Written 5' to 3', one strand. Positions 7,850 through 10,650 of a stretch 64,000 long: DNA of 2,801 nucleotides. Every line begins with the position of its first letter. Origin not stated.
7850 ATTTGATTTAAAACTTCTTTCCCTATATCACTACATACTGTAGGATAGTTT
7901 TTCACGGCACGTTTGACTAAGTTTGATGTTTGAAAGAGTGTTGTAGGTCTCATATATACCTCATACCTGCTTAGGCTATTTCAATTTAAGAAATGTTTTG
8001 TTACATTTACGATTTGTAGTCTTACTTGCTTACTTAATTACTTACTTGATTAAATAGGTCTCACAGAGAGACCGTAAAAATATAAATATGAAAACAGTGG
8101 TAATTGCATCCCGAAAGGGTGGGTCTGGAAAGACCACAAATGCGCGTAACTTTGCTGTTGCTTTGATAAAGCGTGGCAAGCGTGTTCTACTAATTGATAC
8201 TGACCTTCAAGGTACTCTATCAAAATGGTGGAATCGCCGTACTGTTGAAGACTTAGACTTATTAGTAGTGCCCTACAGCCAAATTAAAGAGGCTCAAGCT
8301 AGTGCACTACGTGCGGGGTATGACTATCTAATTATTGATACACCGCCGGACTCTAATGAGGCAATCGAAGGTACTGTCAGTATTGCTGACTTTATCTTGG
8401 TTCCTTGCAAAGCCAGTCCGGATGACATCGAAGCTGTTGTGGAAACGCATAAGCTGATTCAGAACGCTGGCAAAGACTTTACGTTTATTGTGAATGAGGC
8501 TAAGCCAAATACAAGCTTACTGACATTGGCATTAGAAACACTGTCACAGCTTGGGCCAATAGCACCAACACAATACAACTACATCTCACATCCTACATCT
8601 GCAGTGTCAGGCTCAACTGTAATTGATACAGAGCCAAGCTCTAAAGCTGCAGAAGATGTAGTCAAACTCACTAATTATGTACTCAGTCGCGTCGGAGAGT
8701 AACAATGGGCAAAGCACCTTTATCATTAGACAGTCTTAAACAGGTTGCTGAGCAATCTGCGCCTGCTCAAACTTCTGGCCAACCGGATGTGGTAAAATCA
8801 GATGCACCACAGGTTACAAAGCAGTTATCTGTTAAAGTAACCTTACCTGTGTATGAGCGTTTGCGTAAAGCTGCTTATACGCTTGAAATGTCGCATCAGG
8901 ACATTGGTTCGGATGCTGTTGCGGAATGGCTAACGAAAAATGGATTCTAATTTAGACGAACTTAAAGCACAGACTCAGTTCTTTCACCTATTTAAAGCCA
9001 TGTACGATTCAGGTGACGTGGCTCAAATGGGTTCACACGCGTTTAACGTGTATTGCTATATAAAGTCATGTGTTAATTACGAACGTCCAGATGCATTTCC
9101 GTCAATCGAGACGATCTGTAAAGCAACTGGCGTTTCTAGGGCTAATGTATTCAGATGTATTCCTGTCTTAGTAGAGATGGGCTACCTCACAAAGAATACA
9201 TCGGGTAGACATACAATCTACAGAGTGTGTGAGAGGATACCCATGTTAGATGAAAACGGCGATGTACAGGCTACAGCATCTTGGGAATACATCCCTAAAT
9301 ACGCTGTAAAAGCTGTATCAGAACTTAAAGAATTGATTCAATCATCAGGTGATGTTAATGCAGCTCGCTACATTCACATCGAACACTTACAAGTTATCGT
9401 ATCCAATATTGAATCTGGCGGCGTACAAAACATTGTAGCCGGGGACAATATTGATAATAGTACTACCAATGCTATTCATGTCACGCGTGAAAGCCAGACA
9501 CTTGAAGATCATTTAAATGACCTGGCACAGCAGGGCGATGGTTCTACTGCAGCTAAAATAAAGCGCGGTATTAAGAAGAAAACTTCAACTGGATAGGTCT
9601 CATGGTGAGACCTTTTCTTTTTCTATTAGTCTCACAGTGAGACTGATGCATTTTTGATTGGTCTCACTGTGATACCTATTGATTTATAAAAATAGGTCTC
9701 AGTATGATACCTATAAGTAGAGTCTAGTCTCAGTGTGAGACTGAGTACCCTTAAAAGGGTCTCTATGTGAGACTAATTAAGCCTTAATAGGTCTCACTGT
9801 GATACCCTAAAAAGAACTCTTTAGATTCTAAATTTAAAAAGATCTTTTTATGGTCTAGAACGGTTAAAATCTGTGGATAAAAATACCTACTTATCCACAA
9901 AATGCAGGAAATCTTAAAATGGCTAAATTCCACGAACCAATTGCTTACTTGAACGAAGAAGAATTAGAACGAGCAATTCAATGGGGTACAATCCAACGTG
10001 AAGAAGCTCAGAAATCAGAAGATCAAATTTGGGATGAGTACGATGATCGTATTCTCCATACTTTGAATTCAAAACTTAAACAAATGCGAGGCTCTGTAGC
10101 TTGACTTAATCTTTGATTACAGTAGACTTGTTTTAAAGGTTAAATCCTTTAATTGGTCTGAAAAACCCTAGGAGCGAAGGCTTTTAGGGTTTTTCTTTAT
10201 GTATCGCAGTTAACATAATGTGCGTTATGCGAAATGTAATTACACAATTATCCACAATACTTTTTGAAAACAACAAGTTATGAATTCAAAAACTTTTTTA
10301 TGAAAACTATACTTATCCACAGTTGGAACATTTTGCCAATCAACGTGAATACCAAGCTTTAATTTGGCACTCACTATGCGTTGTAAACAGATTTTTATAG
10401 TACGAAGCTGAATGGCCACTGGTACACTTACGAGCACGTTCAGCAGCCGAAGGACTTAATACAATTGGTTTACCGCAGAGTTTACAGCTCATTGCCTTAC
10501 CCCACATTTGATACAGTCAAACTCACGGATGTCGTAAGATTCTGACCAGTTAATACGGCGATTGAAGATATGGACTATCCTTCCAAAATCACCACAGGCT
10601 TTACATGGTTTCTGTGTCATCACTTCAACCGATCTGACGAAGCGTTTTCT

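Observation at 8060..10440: Plasmid-like partition/replication cassette inside an N4-like phage genome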

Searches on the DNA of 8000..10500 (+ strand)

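Call 6: search_dna_similar(query=window:8000-10500:+, collection=phages, mode=near, max_rows=30)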
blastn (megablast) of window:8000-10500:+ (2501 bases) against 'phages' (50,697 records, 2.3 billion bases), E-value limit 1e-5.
No match.

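Call 7: search_dna_similar(query=window:8000-10500:+, collection=plasmids, mode=distant, max_rows=20)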
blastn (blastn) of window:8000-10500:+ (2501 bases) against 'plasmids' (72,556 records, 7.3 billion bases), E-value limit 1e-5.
No match.

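Call 111: search_rna_families(sources=[L001, L006, L002], threshold=gathering)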
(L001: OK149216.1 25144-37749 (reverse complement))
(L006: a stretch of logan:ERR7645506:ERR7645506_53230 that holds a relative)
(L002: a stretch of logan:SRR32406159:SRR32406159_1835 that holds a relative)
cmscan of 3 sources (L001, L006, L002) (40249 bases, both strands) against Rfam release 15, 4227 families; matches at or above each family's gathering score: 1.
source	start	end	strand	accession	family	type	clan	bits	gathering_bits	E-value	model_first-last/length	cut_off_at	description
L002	5064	5135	-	RF00005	tRNA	Gene; tRNA;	CL00001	69.9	29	2.1e-13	1-71/71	no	tRNA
